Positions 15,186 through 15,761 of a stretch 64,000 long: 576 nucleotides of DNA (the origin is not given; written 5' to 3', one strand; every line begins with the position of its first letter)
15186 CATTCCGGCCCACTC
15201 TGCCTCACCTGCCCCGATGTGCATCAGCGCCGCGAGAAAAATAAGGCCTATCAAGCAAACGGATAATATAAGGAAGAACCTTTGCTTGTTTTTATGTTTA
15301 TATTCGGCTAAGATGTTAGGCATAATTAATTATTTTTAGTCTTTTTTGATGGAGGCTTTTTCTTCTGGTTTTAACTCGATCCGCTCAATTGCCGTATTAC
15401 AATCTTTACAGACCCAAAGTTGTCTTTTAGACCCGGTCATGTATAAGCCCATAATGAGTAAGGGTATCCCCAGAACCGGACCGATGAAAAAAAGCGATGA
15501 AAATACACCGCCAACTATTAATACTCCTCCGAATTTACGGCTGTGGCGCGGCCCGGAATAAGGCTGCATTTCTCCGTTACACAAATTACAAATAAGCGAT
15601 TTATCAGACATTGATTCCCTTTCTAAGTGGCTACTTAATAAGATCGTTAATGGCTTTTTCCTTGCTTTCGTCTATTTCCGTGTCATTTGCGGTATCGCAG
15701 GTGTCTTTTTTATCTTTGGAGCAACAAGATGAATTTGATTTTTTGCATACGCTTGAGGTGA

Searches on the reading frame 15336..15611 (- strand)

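Call 3: search_protein_families(library=pfam, proteins=[window:15336-15611:-], max_evalue=0.01)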
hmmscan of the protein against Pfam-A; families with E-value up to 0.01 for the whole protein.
window:15336-15611:- (91 aa): 1 family
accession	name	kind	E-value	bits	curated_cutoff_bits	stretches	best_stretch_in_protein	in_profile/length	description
PF17319.7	DUF5362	-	0.0081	16.5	25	1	25-65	8-49/94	Family of unknown function (DUF5362)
